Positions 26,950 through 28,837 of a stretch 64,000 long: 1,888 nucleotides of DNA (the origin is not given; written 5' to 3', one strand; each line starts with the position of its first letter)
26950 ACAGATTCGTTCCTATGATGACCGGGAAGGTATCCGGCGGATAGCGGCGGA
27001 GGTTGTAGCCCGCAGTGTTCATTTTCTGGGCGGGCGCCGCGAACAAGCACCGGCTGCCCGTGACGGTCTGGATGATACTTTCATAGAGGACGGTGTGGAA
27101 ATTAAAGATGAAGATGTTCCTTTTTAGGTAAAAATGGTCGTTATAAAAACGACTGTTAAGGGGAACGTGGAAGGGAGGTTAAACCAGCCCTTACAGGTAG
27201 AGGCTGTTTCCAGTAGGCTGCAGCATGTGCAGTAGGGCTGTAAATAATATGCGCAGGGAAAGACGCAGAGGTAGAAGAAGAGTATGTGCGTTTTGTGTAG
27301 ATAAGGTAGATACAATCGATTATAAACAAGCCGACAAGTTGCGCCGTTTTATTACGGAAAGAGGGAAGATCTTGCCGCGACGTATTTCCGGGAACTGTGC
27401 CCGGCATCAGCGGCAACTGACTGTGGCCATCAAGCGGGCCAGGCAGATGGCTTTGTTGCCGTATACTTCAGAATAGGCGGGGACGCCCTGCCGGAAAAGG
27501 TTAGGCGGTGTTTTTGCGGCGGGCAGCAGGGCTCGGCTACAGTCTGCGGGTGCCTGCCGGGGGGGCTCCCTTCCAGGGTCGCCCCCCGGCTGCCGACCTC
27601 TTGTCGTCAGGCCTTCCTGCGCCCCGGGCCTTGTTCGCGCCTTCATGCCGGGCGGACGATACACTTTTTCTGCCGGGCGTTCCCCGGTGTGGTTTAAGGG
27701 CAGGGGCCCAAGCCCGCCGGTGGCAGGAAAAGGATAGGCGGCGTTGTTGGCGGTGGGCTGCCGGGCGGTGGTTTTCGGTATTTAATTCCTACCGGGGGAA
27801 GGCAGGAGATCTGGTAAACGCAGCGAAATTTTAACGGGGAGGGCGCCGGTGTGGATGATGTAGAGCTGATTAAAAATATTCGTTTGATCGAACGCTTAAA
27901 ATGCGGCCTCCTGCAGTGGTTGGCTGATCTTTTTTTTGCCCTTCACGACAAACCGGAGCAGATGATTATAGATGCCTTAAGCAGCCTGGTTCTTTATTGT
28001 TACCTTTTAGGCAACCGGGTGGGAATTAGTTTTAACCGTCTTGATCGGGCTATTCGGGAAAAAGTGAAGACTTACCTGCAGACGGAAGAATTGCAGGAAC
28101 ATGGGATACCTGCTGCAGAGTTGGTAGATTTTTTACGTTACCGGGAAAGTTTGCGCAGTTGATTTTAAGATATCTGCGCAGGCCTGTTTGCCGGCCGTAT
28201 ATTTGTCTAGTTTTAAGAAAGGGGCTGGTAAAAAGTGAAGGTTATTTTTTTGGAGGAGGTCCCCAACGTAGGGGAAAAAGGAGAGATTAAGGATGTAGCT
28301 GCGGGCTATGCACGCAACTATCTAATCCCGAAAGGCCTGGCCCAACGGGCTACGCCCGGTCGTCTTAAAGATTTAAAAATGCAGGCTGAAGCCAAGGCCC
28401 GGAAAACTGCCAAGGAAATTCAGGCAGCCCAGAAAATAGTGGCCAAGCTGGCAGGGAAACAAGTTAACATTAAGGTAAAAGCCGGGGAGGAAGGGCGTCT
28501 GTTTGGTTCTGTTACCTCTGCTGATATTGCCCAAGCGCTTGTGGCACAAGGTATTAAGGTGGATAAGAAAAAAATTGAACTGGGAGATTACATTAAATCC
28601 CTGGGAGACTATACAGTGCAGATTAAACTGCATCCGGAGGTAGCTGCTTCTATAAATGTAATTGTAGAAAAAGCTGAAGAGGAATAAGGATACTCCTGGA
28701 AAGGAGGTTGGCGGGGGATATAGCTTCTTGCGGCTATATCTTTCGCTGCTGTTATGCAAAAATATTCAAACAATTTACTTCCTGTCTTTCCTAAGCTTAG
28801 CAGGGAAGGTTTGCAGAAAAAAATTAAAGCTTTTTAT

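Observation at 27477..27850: GC-rich non-coding island with 33-nt direct repeats between rpsR and rplI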

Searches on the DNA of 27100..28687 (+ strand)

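Call 6: search_rna_families(source=window, start=27100, end=28300, threshold=evalue, max_evalue=10)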
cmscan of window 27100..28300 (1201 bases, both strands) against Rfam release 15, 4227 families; matches with E-value up to 10: 3.
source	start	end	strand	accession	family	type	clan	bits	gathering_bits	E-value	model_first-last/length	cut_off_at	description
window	28142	28194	+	RF04036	mir-2076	Gene; miRNA;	-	22.4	90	0.097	1-68/68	no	mir-2076 microRNA precursor family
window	27427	27522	-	RF01668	P10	Gene; sRNA;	-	14.1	37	3.5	1-72/72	no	Pseudomonas sRNA P10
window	28143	28154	-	RF01792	eiav_FSE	Cis-reg; frameshift_element;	-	12.5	40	6.6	1-35/35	no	ribosomal frameshift site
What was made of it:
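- On Any Rfam RNA family: Nothing above noise in 27100-28300 at E <= 10 (call 6).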

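Call 46: build_rna_model(alignment_id=A4)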
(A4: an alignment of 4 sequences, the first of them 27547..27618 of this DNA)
Model R1 built from alignment A4 (4 sequences, 76 columns); structure: RNAalifold consensus.
model positions 73; base pairs 26; branch points 1; effective number of sequences 1.26; information 0.773 bits per position. Calibrated on 0.2 Mb of random sequence (short: E-values are rough).
structure used (alignment columns):
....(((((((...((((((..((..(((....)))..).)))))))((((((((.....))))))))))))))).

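Call 47: search_with_rna_model(model_id=R1, source=window, filters=off, max_evalue=10)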
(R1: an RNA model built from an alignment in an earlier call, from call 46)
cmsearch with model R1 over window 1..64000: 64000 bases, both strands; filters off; matches with E-value up to 10: 15.
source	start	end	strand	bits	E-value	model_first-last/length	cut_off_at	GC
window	27547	27618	+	69.7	1.6e-13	1-73/73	no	0.75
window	50860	50906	+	12.5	1.2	1-73/73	no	0.64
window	62464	62551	+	11.8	1.8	1-73/73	no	0.6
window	33892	33912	-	11.2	2.4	1-73/73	no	0.62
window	33891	33911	+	11.1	2.6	1-73/73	no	0.67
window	46899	46925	+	11.1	2.6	1-73/73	no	0.59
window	62465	62552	-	10.1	4.3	1-73/73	no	0.6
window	62960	62997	+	9.9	4.7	1-73/73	no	0.53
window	27521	27596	-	9.5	5.9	1-73/73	no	0.78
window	29350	29419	-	9.5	5.9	1-73/73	no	0.61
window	58018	58072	-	9.4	6.2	1-73/73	no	0.67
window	30048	30118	+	9.2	6.9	1-73/73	no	0.55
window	2844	2877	-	8.9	8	1-73/73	no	0.68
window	60195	60280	+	8.6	9.3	1-73/73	no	0.57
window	10337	10370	-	8.5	9.8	1-73/73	no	0.68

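Call 49: search_with_rna_model(model_id=R1, sources=[L007, L008, L009, L010, L011, L012, L013, L014, L015, L016, L017, L018, L019, L020, L021, L022, L023, L024, L025, L026, L027, L028, L029, L030, L031, L032, L033, L034, L035, L036, L037, L038, L039, L040, L041, L042, L043, L044, L045, L046, L047, L048, L049, L050, L051, L052, L053, L054, L055, L056, L057, L058, L059, L060, L061, L062, L063, L064, L065, L066, L067, L068, L069, L070, L071, L072, L073, L074, L075, L076, L077, L078, L079, L080, L081, L082, L083, L084, L085, L086, L087, L088, L089, L090, L091, L092, L093, L094, L095, L096, L097, L098, L099, L100], max_evalue=1)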
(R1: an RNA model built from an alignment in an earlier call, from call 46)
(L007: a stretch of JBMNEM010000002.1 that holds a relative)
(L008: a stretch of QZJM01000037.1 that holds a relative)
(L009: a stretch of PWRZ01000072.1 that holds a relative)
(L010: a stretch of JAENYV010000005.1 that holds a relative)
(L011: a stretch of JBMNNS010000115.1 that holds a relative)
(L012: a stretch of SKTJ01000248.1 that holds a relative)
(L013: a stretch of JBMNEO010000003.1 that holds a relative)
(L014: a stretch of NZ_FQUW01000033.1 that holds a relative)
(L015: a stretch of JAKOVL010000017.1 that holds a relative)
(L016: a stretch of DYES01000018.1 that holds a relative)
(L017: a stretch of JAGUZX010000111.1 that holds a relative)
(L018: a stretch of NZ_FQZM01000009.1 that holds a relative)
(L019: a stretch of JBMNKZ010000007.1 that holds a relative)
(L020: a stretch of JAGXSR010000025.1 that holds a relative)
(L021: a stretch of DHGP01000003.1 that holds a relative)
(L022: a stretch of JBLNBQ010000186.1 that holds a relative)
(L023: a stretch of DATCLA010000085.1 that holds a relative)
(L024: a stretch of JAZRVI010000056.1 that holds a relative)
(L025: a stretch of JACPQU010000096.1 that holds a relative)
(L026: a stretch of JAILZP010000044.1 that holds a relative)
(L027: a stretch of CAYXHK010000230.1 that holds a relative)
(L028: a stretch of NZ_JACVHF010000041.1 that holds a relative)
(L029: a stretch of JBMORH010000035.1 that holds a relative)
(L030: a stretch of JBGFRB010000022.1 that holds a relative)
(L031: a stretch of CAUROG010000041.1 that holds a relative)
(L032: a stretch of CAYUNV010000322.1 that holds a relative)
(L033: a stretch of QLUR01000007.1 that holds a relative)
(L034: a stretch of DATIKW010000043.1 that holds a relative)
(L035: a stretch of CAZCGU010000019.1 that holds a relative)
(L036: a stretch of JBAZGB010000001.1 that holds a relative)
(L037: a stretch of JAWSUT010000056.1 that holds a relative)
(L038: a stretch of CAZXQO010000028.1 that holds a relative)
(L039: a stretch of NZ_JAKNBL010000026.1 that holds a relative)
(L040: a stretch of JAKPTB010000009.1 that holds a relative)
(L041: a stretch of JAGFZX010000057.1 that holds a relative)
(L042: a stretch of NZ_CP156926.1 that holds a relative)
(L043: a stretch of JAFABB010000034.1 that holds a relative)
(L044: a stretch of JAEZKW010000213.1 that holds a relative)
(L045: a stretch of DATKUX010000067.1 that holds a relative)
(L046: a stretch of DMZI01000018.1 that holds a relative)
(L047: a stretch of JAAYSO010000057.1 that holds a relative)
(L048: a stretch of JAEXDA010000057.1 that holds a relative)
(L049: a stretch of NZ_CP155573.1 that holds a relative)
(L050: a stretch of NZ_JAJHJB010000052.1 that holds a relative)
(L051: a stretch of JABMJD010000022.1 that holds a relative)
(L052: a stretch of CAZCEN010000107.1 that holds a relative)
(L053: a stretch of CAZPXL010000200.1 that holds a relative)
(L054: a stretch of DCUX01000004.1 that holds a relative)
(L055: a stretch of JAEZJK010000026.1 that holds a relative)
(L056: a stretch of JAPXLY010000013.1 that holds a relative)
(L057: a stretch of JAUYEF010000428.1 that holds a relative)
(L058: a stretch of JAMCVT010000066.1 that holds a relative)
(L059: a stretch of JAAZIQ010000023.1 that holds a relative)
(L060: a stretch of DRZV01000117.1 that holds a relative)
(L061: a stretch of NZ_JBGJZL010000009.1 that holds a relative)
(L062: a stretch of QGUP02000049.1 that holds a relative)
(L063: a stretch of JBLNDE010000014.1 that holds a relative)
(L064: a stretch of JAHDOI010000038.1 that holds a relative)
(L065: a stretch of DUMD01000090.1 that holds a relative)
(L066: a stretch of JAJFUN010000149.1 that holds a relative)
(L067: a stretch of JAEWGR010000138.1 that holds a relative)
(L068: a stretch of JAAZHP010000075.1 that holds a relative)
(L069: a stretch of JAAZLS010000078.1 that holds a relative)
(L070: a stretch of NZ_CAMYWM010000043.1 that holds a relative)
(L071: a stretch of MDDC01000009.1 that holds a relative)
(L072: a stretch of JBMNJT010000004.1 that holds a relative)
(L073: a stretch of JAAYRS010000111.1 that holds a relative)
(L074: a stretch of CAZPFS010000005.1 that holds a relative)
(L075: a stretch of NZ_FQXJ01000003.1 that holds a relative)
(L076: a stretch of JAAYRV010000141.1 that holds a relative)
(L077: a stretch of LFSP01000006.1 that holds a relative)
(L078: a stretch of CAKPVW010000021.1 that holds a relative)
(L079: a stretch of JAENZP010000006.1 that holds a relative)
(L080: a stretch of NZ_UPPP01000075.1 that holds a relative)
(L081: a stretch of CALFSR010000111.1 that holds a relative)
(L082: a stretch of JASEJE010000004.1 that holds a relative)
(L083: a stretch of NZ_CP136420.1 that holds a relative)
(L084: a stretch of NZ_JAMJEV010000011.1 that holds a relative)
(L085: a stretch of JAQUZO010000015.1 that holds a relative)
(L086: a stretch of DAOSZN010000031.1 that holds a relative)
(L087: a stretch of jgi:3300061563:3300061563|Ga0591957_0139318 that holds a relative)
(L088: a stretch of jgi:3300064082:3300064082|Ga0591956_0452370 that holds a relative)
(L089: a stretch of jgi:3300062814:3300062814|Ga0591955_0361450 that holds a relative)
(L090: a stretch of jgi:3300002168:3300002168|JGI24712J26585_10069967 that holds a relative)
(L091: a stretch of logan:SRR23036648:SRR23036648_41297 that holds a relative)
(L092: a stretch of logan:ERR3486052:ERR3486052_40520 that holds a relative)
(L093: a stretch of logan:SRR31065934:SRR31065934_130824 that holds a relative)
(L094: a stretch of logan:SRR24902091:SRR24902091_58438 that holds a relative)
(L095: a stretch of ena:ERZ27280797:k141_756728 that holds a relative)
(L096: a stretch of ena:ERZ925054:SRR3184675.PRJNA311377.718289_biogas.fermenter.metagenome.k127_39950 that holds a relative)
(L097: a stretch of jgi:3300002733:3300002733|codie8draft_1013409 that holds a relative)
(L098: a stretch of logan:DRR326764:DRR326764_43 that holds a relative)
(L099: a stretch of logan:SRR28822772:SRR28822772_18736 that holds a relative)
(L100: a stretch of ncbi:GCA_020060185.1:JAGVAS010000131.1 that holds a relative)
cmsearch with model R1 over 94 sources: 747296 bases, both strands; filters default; matches with E-value up to 1: 4.
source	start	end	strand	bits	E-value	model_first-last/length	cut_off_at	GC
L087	356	428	+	102.9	6e-20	1-73/73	no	0.67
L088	185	257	+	102.9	6e-20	1-73/73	no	0.67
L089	33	105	+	102.9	6e-20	1-73/73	no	0.67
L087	123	195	+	99.4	3.7e-19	1-73/73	no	0.66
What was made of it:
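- None in 94 related loci totalling 747 kb (call 49).
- Tried and rejected: A covariance model of the twin-hairpin tip, run on the window with filters off and on 94 loci (calls 46, 47, 49).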

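Call 87: search_rna_families(sources=[L088, L127], threshold=evalue, max_evalue=1)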
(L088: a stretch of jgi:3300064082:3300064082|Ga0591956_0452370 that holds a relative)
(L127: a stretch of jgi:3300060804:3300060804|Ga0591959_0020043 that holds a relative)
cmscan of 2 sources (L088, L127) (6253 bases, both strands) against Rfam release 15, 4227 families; matches with E-value up to 1: 0.
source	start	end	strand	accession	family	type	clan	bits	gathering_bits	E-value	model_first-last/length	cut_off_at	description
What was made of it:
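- On Any Rfam RNA family: Nothing in L088 or L127 at E <= 1 (call 87).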

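Call 88: search_dna_similar(query=L088:105-412:+, collection=plasmids, mode=distant, max_evalue=0.01, max_rows=10)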
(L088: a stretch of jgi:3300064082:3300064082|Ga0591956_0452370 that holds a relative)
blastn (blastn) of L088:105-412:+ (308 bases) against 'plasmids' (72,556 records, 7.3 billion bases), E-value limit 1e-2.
No match.

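Call 89: search_dna_similar(query=L126:2086-2392:+, collection=phages, mode=distant, max_evalue=0.01, max_rows=10)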
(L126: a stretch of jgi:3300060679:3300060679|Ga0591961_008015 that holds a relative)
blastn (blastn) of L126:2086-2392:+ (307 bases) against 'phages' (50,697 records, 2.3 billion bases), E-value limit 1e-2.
No match.

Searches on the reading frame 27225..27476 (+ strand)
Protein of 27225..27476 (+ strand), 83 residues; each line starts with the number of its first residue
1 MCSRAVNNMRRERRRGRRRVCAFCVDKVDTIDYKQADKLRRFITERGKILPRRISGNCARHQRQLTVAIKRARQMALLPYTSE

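Call 9: search_protein_families(library=pfam, proteins=[window:27225-27476:+], max_evalue=0.01)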
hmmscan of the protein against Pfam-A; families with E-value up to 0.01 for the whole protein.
window:27225-27476:+ (83 aa): 1 family
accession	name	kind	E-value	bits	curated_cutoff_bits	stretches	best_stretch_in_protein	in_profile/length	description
PF01084.26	Ribosomal_S18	-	1.5e-27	95.9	21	1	27-78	1-52/52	Ribosomal protein S18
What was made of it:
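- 27225..27476 (+): rpsR (ribosomal protein S18), last gene of rpsF-ssb-rpsR. The TAG stop at 27474-27476 abuts the element. Pfam PF01084, E = 1.5e-27 (call 9).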

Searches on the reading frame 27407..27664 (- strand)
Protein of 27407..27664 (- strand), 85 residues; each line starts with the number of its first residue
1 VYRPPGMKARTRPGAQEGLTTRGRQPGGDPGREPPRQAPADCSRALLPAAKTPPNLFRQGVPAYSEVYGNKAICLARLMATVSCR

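Call 9: search_protein_families(library=pfam, proteins=[window:27407-27664:-], max_evalue=0.01)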
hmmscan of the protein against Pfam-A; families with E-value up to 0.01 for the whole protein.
window:27407-27664:- (85 aa): 0 families

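Call 10: search_protein_families(library=ncbifam, proteins=[window:27407-27664:-], max_evalue=0.01)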
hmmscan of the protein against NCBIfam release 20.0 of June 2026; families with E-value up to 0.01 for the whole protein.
window:27407-27664:- (85 aa): 0 families
